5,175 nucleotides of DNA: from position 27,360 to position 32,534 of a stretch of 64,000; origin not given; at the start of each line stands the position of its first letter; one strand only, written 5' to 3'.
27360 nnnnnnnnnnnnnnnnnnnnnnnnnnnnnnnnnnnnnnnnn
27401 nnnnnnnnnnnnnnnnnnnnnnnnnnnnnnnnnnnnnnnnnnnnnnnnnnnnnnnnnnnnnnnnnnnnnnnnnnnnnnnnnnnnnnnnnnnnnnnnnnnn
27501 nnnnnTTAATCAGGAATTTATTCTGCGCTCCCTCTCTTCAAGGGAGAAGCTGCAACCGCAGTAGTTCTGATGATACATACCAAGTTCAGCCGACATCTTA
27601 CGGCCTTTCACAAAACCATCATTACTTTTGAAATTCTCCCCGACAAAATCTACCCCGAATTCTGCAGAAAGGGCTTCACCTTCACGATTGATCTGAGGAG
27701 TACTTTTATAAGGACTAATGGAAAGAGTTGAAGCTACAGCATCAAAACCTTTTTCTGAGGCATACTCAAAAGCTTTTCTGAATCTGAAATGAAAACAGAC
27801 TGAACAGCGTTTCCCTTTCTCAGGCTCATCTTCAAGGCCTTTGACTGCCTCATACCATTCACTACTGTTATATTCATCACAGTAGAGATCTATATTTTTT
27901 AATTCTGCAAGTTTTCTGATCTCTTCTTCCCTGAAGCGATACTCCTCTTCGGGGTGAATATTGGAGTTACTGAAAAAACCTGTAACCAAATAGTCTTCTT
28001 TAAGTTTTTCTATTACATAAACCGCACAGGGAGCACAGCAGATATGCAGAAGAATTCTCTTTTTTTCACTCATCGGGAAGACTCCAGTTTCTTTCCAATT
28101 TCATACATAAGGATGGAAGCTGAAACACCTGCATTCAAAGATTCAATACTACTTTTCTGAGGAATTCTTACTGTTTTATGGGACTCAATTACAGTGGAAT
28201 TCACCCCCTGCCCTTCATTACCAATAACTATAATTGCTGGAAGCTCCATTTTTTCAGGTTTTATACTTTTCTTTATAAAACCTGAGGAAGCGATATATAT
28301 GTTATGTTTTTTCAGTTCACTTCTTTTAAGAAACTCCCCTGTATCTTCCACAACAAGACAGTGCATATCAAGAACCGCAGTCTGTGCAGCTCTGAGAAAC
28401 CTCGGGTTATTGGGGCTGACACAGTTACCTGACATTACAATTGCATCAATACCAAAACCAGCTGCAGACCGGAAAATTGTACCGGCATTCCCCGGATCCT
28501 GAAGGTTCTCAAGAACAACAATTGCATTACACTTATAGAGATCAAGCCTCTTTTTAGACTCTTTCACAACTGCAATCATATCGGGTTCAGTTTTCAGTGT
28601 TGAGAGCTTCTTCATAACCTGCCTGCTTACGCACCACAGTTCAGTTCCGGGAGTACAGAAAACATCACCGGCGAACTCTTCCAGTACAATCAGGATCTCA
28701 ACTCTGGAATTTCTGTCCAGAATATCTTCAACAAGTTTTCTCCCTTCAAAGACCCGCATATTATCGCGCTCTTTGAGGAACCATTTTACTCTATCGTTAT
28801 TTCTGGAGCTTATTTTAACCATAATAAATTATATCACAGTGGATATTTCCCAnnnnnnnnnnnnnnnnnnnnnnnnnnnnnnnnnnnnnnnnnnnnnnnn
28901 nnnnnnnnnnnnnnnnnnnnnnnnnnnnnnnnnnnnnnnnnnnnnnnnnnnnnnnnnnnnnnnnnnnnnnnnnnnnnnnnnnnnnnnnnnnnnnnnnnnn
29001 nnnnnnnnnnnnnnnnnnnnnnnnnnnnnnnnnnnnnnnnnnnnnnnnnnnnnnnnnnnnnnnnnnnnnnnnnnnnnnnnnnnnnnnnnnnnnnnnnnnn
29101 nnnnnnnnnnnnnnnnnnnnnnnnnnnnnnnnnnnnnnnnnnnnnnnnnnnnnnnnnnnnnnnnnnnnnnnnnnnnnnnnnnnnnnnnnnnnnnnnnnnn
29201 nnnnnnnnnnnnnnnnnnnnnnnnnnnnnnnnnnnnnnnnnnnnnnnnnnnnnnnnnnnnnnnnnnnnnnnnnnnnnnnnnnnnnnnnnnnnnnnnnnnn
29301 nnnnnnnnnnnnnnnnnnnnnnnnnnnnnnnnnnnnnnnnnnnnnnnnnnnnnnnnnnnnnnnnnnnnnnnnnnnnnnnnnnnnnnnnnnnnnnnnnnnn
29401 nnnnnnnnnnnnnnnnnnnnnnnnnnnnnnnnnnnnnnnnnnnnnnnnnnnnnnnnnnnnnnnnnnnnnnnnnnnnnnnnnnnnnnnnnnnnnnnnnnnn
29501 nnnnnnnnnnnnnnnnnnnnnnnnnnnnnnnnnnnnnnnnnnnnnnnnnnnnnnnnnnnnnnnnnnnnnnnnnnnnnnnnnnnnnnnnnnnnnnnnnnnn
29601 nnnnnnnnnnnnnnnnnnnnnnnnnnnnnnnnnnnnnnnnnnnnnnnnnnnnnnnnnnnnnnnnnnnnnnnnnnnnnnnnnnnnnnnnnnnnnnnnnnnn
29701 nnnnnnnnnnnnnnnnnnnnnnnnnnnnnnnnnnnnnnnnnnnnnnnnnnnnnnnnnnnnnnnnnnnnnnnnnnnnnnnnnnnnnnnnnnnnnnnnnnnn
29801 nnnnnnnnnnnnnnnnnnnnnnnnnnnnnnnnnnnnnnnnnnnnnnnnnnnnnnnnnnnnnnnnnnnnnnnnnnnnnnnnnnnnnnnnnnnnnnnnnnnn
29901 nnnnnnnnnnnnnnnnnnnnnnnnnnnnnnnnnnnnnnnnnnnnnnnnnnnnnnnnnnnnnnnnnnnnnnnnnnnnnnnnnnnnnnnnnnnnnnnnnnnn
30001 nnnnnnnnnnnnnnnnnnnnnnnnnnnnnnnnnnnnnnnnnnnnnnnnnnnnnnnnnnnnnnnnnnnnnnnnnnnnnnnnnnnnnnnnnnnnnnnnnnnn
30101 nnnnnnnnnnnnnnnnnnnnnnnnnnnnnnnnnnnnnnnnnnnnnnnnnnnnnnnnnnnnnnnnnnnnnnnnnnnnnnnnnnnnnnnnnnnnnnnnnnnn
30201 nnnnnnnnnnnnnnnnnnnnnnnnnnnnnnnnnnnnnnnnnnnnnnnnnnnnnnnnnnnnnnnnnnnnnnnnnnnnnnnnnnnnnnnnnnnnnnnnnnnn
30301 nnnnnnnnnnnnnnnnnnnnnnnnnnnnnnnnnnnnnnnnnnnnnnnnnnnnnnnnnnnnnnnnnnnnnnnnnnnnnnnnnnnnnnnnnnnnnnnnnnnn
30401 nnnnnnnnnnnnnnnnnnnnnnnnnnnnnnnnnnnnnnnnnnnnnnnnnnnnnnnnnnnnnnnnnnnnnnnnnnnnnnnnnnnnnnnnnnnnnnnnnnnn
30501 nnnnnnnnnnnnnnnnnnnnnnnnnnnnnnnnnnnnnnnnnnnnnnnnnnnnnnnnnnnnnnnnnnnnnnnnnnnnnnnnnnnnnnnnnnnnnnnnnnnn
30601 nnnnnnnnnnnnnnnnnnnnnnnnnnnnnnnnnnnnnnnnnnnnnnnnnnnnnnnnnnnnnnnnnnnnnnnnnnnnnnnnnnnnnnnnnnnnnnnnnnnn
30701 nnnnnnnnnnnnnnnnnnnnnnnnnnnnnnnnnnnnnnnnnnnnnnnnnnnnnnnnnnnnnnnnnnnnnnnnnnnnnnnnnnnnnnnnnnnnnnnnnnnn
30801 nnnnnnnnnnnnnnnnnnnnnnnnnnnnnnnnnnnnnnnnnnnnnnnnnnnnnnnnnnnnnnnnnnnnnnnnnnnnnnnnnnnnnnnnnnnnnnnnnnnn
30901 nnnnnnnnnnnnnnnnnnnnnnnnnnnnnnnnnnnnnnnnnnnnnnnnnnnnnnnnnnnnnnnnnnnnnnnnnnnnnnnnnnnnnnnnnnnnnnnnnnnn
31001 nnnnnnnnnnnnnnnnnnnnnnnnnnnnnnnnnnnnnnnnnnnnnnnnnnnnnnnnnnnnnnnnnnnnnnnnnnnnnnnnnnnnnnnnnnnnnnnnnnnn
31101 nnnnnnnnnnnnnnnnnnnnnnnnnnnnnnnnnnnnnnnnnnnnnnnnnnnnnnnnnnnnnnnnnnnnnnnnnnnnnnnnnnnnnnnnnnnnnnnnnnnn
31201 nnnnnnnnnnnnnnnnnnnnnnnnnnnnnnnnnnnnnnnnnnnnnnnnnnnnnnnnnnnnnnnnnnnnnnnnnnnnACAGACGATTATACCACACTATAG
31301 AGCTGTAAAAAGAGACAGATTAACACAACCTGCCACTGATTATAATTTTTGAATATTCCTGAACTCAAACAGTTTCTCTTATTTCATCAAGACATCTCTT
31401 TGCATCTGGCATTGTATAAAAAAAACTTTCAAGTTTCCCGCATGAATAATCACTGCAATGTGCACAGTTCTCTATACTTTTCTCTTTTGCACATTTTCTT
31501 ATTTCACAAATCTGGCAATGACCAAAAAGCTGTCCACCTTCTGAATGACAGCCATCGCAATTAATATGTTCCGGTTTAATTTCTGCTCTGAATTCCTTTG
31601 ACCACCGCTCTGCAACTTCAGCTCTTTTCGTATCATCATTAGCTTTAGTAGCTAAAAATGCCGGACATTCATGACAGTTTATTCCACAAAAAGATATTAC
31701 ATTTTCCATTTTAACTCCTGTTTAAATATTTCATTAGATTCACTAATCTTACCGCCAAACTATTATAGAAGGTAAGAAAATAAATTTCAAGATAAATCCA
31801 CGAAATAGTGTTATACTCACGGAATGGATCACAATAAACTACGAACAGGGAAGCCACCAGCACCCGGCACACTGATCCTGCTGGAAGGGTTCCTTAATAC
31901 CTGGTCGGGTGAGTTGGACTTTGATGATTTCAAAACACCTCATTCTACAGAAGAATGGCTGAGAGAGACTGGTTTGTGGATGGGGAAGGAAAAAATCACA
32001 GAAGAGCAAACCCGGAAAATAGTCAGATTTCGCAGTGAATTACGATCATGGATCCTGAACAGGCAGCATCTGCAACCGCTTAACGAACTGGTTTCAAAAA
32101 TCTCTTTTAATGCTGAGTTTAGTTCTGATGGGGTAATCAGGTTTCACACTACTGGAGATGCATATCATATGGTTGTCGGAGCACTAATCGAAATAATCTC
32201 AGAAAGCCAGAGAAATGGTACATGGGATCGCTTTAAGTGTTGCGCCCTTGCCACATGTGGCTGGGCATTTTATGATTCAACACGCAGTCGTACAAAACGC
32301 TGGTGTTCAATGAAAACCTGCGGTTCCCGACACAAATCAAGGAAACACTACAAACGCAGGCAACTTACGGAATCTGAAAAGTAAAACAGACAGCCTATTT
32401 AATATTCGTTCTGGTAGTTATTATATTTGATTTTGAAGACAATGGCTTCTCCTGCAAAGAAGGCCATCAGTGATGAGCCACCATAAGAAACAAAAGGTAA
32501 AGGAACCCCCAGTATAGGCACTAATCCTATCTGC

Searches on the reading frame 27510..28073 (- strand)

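Call 90: search_protein_families(library=pfam, max_evalue=0.0001, proteins=[window:27510-28073:-])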
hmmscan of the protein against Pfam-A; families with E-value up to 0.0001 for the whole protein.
window:27510-28073:- (187 aa): 1 family
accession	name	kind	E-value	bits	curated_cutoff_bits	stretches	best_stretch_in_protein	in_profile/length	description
PF02677.20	QueH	-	4.4e-64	216.2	23.5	1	7-179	1-174/175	Epoxyqueuosine reductase QueH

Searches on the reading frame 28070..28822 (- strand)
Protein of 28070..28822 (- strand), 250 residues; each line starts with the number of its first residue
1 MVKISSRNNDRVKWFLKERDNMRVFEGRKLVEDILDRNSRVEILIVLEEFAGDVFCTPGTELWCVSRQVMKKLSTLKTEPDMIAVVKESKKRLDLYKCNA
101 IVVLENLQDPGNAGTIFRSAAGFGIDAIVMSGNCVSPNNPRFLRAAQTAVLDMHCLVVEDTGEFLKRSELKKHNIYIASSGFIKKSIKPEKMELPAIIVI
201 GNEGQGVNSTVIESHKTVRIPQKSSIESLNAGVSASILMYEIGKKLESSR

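Call 90: search_protein_families(library=pfam, max_evalue=0.0001, proteins=[window:28070-28822:-])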
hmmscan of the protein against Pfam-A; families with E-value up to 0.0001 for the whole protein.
window:28070-28822:- (250 aa): 2 families
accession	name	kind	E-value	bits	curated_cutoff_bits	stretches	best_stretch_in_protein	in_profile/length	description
PF00588.24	SpoU_methylase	-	2.7e-31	109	29.7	1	100-240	2-142/142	SpoU rRNA Methylase family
PF22435.1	MRM3-like_sub_bind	-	6.5e-07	30.1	27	1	17-83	14-83/84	MRM3-like substrate binding domain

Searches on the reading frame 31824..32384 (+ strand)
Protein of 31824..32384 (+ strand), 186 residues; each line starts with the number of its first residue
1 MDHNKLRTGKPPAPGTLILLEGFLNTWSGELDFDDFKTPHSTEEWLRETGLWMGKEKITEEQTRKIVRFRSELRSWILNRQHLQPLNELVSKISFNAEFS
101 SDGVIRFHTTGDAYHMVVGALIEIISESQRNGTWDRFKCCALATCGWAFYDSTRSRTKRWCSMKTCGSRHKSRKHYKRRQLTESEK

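Call 90: search_protein_families(library=pfam, max_evalue=0.0001, proteins=[window:31824-32384:+])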
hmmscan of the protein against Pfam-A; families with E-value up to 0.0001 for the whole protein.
window:31824-32384:+ (186 aa): 1 family
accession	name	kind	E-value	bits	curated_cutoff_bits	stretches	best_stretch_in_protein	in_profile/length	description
PF11706.13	zf-CGNR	-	2.6e-14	53.2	24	1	136-179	1-44/44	CGNR zinc finger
